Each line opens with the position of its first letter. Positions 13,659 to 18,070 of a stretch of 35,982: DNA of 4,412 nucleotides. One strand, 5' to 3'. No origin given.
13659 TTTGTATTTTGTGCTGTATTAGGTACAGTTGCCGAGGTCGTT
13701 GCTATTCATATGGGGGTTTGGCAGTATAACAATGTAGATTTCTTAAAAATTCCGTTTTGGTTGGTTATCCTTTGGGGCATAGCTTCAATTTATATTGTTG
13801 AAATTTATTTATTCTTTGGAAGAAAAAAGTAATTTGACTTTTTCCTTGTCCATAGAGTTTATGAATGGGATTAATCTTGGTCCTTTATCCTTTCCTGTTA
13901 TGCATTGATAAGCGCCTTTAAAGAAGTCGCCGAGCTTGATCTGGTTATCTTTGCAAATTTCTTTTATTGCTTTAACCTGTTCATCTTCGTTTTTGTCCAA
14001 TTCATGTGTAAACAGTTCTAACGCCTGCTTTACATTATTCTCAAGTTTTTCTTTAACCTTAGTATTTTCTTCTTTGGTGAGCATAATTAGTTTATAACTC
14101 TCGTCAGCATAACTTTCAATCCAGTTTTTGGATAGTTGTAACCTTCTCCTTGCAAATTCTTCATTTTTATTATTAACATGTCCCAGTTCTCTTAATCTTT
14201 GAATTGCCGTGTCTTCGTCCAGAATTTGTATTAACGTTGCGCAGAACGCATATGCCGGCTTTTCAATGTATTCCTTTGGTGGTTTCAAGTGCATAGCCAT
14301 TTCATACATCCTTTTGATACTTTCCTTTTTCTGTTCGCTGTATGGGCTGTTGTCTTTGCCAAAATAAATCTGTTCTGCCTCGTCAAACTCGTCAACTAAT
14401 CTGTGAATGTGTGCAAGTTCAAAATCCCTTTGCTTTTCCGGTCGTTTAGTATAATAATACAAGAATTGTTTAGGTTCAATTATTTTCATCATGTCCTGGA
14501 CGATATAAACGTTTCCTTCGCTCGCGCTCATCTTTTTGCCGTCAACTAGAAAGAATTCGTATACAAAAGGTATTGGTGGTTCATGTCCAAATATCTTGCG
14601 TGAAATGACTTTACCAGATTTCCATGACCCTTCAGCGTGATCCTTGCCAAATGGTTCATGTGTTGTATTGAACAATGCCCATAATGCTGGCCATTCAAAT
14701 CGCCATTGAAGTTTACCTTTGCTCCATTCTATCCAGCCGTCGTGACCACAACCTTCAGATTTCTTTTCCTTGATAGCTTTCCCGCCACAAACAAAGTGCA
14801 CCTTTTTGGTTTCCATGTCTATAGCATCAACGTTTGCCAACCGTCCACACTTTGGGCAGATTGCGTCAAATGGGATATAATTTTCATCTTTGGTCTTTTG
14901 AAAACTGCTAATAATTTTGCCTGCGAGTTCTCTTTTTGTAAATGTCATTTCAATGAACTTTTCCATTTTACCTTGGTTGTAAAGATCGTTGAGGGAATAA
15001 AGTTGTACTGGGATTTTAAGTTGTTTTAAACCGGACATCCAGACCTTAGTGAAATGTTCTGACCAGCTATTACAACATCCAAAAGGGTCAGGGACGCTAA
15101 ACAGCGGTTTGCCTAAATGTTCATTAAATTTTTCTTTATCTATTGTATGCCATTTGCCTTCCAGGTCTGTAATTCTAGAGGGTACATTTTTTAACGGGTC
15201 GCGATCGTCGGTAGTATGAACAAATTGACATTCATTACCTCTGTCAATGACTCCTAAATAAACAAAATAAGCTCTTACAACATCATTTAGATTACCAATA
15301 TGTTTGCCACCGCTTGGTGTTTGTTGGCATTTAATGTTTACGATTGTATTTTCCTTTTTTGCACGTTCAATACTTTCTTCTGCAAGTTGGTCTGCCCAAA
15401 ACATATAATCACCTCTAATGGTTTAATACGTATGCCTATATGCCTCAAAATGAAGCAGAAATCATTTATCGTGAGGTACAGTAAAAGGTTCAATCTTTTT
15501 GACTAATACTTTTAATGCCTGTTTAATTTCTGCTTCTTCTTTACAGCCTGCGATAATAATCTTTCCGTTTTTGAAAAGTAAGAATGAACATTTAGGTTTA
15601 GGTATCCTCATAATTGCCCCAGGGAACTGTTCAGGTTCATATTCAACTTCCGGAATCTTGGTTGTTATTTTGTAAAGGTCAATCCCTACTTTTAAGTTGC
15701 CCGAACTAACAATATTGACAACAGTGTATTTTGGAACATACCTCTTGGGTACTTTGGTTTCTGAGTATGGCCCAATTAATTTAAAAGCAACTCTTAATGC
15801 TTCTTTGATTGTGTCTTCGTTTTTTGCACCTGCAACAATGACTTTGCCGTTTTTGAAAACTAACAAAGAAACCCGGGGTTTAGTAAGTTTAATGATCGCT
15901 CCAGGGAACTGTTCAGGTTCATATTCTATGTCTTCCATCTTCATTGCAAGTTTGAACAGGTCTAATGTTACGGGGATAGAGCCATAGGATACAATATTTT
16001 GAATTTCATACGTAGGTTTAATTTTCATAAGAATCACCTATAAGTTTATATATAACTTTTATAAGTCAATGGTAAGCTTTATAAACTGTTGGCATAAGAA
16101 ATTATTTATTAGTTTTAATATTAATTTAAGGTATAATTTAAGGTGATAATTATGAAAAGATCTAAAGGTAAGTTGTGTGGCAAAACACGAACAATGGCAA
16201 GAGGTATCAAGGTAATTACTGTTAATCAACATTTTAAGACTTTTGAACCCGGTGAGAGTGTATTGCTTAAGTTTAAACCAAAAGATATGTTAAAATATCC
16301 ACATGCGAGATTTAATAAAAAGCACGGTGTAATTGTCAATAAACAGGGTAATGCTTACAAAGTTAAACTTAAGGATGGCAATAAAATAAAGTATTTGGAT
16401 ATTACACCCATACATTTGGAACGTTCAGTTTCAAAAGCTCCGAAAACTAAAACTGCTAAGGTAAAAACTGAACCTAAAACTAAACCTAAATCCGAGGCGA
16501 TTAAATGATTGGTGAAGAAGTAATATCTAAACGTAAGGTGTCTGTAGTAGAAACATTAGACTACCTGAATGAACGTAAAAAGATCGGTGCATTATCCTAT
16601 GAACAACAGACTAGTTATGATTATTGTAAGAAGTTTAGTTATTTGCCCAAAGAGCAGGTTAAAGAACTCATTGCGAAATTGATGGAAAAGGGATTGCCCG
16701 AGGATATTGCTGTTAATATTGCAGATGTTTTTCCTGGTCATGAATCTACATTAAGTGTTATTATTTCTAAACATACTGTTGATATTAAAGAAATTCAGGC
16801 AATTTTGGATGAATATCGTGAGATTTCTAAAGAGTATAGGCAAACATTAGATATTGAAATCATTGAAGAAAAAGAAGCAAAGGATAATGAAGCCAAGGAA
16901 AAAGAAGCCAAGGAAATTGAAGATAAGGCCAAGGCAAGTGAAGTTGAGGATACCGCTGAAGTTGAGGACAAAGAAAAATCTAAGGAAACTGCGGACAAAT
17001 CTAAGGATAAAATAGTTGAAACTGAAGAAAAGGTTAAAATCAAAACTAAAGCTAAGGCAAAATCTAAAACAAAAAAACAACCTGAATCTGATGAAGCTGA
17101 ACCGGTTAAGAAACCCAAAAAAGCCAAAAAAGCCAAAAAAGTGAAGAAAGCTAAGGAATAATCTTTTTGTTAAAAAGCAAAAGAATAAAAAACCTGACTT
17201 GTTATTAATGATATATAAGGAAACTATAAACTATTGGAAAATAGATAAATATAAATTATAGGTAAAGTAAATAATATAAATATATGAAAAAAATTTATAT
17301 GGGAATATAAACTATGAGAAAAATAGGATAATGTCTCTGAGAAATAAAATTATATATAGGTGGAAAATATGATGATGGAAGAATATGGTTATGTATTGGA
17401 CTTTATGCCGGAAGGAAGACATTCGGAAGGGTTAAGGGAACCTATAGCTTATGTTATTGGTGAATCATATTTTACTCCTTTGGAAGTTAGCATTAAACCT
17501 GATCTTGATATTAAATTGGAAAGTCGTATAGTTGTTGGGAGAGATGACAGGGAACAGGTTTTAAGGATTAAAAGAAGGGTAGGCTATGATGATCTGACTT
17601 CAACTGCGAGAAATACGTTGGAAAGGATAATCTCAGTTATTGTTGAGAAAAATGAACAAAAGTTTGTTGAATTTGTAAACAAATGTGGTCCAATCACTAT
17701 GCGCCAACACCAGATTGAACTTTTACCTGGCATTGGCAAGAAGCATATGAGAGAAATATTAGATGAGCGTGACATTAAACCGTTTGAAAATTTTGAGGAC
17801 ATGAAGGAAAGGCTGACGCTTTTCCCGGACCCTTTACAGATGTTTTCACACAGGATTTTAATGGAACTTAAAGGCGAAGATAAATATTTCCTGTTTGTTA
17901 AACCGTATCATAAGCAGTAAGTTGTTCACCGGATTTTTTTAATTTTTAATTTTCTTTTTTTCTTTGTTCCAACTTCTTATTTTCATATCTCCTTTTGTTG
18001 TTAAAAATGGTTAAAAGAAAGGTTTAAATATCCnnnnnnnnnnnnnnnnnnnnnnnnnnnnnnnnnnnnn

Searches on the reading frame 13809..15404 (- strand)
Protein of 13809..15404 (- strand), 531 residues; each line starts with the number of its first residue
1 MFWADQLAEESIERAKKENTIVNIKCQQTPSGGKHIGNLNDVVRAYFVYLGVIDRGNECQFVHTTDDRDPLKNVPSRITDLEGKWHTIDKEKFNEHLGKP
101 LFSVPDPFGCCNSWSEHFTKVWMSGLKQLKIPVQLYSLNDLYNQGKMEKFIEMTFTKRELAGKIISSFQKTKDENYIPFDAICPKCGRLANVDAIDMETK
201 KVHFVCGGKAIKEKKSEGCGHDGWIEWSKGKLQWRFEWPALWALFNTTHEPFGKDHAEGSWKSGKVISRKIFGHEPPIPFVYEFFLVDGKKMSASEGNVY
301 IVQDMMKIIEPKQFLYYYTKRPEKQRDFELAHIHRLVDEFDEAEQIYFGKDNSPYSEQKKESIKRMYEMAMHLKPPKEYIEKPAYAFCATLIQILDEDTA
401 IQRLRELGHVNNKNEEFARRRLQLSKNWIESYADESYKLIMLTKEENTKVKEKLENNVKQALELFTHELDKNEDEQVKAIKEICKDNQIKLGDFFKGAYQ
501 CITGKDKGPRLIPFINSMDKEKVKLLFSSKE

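Call 8: search_protein_families(library=pfam, proteins=[window:13809-15404:-], max_evalue=0.01)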
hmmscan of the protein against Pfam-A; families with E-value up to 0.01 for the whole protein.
window:13809-15404:- (531 aa): 4 families
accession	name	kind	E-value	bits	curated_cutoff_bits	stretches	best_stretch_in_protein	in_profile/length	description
PF01921.24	tRNA-synt_1f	-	1.2e-89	301.2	27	1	2-370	2-357/360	tRNA synthetases class I (K)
PF19269.4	Anticodon_2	-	4.5e-07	30.8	23.6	1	437-523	47-133/141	Anticodon binding domain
PF09334.17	tRNA-synt_1g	-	6.3e-06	25.6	20.1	1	280-332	316-368/391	tRNA synthetases class I (M)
PF01406.26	tRNA-synt_1e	-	0.0075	16.1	27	0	284-327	246-290/301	tRNA synthetases class I (C) catalytic domain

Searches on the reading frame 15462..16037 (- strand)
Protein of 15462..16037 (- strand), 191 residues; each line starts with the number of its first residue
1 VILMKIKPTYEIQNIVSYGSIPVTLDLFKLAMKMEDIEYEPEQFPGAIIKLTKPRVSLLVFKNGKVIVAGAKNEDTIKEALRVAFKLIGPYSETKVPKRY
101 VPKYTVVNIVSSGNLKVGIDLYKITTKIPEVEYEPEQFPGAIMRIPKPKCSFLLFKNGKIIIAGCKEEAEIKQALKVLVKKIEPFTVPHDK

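Call 8: search_protein_families(library=pfam, proteins=[window:15462-16037:-], max_evalue=0.01)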
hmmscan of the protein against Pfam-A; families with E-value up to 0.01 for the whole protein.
window:15462-16037:- (191 aa): 2 families
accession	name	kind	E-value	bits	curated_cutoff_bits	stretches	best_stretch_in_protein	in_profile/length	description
PF00352.27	TBP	-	7.4e-52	173.6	22.9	2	104-183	2-83/85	Transcription factor TFIID (or TATA-binding protein, TBP)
PF11858.14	DUF3378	-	0.002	18.7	27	0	135-171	24-60/76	Domain of unknown function (DUF3378)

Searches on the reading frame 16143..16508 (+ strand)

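Call 8: search_protein_families(library=pfam, proteins=[window:16143-16508:+], max_evalue=0.01)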
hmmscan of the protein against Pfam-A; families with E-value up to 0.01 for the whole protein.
window:16143-16508:+ (121 aa): 1 family
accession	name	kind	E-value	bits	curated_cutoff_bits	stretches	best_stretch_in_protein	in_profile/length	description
PF01157.24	Ribosomal_L21e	-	2.8e-12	46.8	27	1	4-95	1-99/101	Ribosomal protein L21e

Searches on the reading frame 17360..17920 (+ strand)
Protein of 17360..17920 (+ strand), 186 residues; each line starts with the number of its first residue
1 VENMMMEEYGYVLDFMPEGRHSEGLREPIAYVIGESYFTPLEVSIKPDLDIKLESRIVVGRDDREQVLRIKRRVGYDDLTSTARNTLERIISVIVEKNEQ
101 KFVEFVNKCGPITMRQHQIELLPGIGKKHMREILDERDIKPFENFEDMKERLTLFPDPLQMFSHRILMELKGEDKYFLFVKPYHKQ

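Call 8: search_protein_families(library=pfam, proteins=[window:17360-17920:+], max_evalue=0.01)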
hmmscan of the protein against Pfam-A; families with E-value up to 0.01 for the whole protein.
window:17360-17920:+ (186 aa): 2 families
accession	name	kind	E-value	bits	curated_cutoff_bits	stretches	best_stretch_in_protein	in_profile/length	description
PF04919.18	DUF655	-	7.5e-60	202.4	22.2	1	6-181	1-181/181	Protein of unknown function (DUF655)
PF14579.12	HHH_6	-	0.0016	19.1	25.6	1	123-153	31-62/90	Helix-hairpin-helix motif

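Call 11: list_cluster_members(proteins=[P0001, window:17360-17917:+, window:23435-24247:+])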
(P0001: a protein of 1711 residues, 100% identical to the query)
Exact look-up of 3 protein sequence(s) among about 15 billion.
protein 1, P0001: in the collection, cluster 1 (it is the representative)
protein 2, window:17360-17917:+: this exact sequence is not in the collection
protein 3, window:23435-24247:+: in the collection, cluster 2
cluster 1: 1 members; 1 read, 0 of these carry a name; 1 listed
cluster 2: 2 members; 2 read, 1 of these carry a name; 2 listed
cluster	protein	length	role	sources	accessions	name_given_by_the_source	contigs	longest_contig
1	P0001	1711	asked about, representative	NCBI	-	-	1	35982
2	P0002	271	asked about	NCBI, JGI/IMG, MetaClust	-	\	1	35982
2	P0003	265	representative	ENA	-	-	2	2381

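Call 17: find_related_loci(query=window:17360-17917:+, collection=genome_contigs, flank=10000)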
Query window:17360-17917:+ (186 aa) in genome_contigs; peptide patterns used: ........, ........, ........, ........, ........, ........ (x = any residue, [..] = any of these).
93 stretches matched a pattern; 16 encode a relative of the query (tblastn E <= 1e-3); 16 distinct loci.
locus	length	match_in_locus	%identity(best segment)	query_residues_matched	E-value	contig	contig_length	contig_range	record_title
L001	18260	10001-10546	70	5-186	1e-88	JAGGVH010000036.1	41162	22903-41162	MAG: Candidatus Micrarchaeota archaeon isolate AUK095 PB_MBMC_049_c_000000000023, whole genome shotgun sequence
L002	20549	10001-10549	66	4-186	4e-85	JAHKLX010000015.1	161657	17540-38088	MAG: Candidatus Micrarchaeota archaeon isolate MAG 296 R1_Bin_00314_17_000000000006, whole genome shotgun sequence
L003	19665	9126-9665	48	7-186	1e-59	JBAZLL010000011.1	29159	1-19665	MAG: Candidatus Micrarchaeia archaeon isolate SO_2017_LW4_168 scaffold_3435_c1_LW137-91_2017, whole genome shotgun seque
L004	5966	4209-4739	52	4-180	1e-55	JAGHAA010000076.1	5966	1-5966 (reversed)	MAG: Candidatus Aenigmatarchaeota archaeon isolate AUK218 PB_MBMC_172_c_000000000029, whole genome shotgun sequence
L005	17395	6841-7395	50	5-186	9e-55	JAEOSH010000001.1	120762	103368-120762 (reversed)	MAG: Candidatus Baldrarchaeum yapensis isolate Yap30.bin9.72 contig_3, whole genome shotgun sequence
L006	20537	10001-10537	47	7-181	5e-50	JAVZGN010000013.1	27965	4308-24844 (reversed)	MAG: Candidatus Hadarchaeales archaeon isolate DRTY-6_201808_bins_36 DRTY-6_201808_bins_36_scaffold_13, whole genome sho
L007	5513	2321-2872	45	1-180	2e-46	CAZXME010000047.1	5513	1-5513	MAG TPA_asm: uncultured Methanosarcinales archaeon isolate SRP191223_co1_28 genome assembly, contig: NODE_20822_length_5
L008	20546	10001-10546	45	3-180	6e-46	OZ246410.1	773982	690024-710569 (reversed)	MAG: uncultured Methanosarcinales archaeon isolate SRP193066_co2_46 genome assembly, chromosome: 1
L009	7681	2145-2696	44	1-180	4e-44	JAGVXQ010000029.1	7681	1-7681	Candidatus Woesearchaeota archaeon isolate RIFCSPHIGHO2_01_FULL_38_8 rifcsphigho2_01_scaffold_28026, whole genome shotgu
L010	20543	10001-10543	43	6-180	4e-43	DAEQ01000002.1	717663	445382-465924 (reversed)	MAG TPA_asm: Methanomassiliicoccaceae archaeon UBA593 UBA593_contig_214, whole genome shotgun sequence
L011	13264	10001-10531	41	4-180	6e-41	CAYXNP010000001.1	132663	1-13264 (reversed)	MAG TPA_asm: Candidatus Woesearchaeota archaeon isolate SRP050083_co1_23 genome assembly, contig: NODE_12_length_132663_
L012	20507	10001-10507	40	6-170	4e-40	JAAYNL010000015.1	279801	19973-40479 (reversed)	MAG: Thermoplasmatales archaeon isolate AS21ysBPME_157 201626_AS21, whole genome shotgun sequence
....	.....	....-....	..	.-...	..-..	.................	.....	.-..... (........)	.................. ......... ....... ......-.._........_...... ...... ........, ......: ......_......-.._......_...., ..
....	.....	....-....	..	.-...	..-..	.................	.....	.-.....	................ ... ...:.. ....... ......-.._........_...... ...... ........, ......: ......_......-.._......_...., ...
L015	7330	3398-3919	41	7-180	1e-33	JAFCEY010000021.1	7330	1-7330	Candidatus Pacearchaeota archaeon isolate Meg22_1214_Bin_377 Meg22_1214_Bin_377_scaffold_41015, whole genome shotgun seq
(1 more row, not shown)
